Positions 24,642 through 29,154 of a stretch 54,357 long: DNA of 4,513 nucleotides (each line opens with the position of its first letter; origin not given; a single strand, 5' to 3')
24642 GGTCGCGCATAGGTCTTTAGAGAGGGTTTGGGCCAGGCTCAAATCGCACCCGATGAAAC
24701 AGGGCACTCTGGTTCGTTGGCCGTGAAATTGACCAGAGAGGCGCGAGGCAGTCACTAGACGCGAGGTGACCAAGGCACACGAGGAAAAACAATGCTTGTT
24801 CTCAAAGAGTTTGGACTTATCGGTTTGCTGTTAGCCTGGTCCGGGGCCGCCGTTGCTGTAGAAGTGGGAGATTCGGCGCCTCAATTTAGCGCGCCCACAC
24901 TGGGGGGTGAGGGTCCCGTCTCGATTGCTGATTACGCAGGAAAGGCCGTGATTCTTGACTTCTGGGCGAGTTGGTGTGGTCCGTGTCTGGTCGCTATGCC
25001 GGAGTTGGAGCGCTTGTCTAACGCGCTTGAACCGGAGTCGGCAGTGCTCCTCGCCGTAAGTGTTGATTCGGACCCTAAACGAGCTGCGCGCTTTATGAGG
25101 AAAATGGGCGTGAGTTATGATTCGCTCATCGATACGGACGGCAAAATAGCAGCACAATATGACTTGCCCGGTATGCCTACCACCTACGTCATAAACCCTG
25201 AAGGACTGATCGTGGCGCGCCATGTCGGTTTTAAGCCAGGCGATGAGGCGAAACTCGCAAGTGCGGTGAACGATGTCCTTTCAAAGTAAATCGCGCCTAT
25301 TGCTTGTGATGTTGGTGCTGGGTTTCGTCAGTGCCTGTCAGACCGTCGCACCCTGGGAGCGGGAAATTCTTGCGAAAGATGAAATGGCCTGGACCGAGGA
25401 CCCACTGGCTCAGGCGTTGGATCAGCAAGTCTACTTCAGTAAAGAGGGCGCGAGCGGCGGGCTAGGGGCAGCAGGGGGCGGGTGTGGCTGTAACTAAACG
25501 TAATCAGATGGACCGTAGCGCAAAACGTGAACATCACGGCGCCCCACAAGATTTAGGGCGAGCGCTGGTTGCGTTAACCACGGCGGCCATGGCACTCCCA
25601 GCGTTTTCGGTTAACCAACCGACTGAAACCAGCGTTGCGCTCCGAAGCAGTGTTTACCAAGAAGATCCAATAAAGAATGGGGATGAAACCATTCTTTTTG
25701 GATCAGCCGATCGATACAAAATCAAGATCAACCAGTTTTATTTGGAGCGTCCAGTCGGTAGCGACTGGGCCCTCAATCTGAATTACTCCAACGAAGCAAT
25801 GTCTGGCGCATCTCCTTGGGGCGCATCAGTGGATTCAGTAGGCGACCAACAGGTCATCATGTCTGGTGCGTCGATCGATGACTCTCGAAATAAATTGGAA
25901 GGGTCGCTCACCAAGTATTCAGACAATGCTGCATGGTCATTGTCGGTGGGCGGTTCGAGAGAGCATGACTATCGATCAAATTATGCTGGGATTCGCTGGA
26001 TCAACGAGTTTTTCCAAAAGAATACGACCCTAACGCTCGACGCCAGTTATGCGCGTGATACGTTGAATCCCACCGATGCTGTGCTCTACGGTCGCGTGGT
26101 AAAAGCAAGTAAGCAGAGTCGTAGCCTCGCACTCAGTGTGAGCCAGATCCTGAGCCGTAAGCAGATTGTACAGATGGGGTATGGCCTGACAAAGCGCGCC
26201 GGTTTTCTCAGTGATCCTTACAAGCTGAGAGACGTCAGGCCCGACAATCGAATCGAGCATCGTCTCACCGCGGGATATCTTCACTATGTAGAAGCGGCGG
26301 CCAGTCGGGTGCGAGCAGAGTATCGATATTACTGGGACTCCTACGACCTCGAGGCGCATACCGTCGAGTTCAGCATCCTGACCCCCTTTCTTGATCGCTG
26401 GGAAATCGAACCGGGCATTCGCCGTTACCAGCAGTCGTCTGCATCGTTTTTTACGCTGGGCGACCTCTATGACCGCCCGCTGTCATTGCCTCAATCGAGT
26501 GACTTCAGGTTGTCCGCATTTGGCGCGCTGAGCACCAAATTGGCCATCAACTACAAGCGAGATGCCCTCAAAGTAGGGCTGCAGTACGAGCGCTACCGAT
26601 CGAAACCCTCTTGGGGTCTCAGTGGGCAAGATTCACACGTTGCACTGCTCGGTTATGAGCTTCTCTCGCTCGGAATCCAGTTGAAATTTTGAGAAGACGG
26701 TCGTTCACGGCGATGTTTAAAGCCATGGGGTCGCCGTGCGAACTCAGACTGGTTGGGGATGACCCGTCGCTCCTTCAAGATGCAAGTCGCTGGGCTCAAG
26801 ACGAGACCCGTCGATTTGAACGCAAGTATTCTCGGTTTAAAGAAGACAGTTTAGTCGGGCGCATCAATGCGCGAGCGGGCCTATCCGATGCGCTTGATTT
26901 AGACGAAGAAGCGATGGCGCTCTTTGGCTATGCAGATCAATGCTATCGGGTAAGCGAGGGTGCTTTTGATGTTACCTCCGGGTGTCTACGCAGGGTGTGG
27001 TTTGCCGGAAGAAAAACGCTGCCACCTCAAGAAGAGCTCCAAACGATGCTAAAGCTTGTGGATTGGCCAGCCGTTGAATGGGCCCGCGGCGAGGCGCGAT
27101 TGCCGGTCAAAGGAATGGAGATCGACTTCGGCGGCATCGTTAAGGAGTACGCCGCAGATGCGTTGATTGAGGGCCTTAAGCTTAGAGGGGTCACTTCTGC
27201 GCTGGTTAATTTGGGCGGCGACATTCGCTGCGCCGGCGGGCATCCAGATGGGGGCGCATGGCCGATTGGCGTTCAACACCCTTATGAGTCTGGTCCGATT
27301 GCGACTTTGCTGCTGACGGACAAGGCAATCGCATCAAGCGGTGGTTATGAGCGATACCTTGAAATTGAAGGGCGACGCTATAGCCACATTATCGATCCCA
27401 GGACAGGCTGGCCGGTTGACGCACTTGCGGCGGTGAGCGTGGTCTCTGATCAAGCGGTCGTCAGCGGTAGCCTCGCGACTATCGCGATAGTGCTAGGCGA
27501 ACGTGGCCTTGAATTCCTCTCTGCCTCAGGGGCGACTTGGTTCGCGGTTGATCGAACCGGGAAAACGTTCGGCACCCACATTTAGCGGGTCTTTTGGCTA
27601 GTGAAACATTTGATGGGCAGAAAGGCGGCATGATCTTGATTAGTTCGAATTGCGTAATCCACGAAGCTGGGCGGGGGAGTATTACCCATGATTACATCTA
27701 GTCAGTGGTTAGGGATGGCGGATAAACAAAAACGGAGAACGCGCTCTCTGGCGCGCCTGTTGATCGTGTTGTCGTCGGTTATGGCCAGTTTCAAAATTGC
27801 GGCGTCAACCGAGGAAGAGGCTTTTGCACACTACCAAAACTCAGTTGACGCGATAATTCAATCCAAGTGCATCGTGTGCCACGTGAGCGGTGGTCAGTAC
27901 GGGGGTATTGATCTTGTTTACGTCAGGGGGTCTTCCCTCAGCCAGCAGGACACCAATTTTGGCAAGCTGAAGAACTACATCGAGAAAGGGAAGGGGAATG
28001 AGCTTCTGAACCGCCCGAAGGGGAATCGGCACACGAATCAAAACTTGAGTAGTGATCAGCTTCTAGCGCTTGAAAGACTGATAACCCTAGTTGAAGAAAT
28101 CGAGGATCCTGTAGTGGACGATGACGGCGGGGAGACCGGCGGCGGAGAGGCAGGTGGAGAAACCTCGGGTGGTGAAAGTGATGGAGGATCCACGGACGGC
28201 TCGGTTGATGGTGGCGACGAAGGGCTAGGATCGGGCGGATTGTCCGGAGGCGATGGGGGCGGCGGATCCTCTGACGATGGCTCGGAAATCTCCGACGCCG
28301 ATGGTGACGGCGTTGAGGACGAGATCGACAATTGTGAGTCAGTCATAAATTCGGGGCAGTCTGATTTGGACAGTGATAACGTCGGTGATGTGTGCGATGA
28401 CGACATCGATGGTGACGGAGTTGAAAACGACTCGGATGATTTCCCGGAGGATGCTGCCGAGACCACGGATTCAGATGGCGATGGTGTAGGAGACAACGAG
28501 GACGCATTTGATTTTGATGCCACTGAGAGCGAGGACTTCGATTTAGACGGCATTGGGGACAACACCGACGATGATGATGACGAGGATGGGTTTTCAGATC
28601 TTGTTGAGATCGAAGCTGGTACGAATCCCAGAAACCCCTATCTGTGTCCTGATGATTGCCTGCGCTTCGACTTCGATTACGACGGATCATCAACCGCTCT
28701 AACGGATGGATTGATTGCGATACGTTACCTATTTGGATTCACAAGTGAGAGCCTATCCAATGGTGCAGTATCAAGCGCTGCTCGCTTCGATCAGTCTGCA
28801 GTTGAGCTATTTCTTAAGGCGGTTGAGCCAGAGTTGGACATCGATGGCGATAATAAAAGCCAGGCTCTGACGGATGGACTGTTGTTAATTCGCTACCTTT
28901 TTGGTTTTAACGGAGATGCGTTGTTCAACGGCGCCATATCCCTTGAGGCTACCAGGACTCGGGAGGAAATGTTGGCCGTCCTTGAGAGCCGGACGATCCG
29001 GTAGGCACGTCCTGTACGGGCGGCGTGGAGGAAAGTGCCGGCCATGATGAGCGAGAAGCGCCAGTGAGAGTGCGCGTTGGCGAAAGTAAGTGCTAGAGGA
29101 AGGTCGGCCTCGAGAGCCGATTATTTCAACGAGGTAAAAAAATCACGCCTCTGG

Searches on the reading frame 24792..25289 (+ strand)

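Call 40: search_protein_families(library=pfam, proteins=[window:24792-25289:+], max_evalue=0.001)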
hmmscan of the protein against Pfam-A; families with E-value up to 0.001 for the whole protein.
window:24792-25289:+ (165 aa): 5 families
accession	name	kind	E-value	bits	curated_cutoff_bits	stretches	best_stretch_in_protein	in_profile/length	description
PF00578.27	AhpC-TSA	-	4.5e-25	88.4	26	1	25-142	1-123/124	AhpC/TSA family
PF08534.16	Redoxin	-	4.5e-23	82.1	26.6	1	25-156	2-145/148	Redoxin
PF13905.12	Thioredoxin_8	-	5.4e-12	46.3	27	1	50-138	1-92/94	Thioredoxin-like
PF00085.26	Thioredoxin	-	6e-11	42.7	23.5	1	50-101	18-68/103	Thioredoxin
PF13098.12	Thioredoxin_2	-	1.1e-06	29.4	27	1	49-152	4-99/104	Thioredoxin-like domain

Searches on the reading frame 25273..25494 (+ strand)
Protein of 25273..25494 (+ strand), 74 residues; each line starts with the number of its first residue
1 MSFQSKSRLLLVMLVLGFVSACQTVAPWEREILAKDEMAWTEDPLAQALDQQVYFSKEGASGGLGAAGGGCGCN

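Call 81: search_protein_families(library=pfam, proteins=[window:25273-25494:+], max_evalue=0.05)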
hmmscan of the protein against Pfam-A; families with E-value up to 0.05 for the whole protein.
window:25273-25494:+ (74 aa): 1 family
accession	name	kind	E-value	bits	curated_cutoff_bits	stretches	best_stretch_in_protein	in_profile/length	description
PF14086.11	DUF4266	-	2.7e-22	79.9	27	1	25-74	1-50/50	Domain of unknown function (DUF4266)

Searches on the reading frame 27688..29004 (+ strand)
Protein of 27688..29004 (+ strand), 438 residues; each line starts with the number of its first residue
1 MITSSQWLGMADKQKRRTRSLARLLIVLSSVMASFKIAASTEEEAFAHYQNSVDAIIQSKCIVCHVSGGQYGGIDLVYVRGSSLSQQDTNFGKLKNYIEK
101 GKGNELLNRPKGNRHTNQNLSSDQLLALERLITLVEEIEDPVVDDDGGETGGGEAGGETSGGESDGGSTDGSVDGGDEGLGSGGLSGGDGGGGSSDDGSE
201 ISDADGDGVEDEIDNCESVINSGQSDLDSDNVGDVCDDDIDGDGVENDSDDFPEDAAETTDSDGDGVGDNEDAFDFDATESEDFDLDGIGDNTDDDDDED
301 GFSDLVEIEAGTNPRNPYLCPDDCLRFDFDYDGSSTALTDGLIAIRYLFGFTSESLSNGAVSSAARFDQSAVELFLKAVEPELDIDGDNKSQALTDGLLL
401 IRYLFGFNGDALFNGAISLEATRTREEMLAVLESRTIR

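Call 3: search_protein_families(library=pfam, proteins=[window:27688-29004:+], max_evalue=0.1)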
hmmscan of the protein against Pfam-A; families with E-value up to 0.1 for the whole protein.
window:27688-29004:+ (438 aa): 1 family
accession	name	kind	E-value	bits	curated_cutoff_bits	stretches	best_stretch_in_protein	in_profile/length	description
PF02412.23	TSP_3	-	1.9e-07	31.1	25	2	226-255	2-31/36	Thrombospondin type 3 repeat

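Call 4: search_protein_families(library=ncbifam, proteins=[window:27688-29004:+], max_evalue=0.1)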
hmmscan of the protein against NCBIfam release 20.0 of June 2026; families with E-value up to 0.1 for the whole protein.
window:27688-29004:+ (438 aa): 5 families
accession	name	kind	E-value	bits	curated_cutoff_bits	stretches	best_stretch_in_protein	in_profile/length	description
NF047638.1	throspo3_MtsC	equivalog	1.5e-09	37.3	350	1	188-305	115-240/428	cell-cell cohesion MYXO-CTERM protein MtsC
NF045500.1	Omp28_seleno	equivalog_domain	1.1e-05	25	200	1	202-237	273-308/377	Omp28-related selenoprotein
NF045773.1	cytochro_C550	exception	0.015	15.2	125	1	37-104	34-98/118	cytochrome c550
NF042425.1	Amuc_1099_fam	equivalog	0.017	14.7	50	1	288-321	121-154/321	Amuc_1099 family pilus-like system protein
NF045930.1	Cytc6PetJCyano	equivalog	0.061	13.3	135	1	28-70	5-48/110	cytochrome c6 PetJ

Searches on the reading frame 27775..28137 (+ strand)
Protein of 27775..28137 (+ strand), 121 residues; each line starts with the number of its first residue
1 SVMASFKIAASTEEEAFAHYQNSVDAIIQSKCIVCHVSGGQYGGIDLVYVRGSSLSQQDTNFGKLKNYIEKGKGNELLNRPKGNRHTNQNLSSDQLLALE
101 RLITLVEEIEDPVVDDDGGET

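Call 79: find_homologous_proteins(query=window:27775-28137:+, max_evalue=0.001)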
Query window:27775-28137:+ (121 aa): 2 proteins with E <= 0.001 among 6 candidates.
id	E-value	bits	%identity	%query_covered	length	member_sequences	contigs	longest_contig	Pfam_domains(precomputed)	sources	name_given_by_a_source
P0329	6.0e-40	154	90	67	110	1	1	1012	-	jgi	jgi:mono/diheme cytochrome c family protein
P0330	7.8e-28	115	85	55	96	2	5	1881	-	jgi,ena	-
